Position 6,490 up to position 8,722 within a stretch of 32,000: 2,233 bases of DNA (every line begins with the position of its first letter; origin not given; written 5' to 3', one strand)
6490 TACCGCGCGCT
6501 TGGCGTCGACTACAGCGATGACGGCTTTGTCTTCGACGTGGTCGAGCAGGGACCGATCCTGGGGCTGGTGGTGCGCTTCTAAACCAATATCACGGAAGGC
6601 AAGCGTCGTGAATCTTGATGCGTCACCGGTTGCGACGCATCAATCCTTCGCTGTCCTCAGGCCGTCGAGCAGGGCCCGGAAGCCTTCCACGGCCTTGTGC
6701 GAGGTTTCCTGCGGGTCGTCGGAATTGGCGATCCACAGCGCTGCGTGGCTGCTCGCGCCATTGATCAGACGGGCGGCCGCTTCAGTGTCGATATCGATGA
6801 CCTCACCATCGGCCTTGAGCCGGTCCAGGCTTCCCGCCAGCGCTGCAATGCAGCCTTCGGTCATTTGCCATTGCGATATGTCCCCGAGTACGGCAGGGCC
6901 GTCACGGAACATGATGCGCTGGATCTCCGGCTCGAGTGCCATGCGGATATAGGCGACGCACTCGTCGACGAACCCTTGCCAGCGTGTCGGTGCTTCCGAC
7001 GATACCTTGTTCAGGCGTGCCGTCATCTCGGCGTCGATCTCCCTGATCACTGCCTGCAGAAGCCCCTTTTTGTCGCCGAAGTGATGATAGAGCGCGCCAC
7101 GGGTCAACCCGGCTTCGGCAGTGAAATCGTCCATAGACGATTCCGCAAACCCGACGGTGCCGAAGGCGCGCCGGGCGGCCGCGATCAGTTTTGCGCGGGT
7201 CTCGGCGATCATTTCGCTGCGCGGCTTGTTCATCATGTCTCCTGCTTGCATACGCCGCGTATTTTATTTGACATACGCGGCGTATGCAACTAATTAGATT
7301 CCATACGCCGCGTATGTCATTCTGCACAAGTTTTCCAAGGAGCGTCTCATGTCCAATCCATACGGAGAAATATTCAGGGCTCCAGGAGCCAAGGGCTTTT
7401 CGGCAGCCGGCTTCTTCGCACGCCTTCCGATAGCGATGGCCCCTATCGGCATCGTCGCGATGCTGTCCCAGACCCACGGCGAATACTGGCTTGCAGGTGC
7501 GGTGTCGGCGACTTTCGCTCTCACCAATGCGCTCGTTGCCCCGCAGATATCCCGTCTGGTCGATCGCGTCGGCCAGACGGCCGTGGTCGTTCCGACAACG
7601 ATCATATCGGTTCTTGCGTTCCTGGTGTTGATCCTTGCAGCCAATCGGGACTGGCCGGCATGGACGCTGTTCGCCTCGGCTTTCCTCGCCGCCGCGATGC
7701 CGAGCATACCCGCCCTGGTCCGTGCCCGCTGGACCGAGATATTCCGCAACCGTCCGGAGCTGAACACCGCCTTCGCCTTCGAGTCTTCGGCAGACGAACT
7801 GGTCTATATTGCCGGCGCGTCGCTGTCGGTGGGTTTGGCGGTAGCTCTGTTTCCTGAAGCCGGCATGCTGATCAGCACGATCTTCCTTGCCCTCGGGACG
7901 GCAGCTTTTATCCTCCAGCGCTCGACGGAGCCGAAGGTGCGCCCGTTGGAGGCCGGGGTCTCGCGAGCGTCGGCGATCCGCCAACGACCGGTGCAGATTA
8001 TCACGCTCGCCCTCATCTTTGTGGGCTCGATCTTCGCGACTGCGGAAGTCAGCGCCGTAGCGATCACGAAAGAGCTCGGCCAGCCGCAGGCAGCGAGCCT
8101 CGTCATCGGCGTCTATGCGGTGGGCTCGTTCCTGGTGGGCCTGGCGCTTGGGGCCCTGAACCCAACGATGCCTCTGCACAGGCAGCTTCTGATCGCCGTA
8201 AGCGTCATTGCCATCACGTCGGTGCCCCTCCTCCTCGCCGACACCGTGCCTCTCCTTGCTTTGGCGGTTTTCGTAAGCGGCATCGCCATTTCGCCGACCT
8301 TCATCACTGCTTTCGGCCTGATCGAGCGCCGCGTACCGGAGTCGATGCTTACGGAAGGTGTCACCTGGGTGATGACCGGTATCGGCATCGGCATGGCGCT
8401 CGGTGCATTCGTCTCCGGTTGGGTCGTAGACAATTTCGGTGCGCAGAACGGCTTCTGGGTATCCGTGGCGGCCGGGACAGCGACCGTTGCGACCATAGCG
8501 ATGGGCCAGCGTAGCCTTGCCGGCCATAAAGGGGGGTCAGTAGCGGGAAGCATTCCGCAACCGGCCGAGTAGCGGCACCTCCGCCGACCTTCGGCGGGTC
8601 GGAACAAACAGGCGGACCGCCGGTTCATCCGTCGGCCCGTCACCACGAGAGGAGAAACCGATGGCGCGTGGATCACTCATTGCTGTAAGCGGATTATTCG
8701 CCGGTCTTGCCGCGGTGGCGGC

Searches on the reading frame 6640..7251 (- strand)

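Call 5: search_protein_families(library=pfam, proteins=[window:6640-7251:-], max_evalue=0.01)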
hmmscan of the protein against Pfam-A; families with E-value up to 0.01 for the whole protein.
window:6640-7251:- (203 aa): 2 families
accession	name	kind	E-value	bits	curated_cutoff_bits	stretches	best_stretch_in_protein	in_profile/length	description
PF21351.2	TetR_C_41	-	6.3e-41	139.5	27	1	91-198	1-108/108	Tetracyclin repressor-like, C-terminal domain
PF00440.29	TetR_N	-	1.7e-13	50.5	24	1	22-68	1-47/47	Bacterial regulatory proteins, tetR family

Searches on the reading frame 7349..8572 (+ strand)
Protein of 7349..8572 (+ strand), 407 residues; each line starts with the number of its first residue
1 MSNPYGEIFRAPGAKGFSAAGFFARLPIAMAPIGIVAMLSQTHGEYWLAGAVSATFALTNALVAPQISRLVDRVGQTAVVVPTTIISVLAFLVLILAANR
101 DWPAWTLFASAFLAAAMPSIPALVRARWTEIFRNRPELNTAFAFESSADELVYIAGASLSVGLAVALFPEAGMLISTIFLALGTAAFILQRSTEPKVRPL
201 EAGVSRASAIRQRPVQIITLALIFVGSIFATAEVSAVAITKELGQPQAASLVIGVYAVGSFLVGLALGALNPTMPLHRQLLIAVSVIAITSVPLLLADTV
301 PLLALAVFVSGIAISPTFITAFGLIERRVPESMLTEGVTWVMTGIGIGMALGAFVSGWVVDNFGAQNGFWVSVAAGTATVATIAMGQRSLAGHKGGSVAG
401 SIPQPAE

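Call 5: search_protein_families(library=pfam, proteins=[window:7349-8572:+], max_evalue=0.01)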
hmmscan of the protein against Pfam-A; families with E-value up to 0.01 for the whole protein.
window:7349-8572:+ (407 aa): 2 families
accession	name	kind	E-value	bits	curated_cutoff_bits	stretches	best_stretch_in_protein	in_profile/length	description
PF07690.21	MFS_1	-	9.2e-29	100.9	33.4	2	19-297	3-288/347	Major Facilitator Superfamily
PF12832.13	MFS_1_like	-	0.0028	17.2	25.2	0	48-369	35-371/373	MFS_1 like family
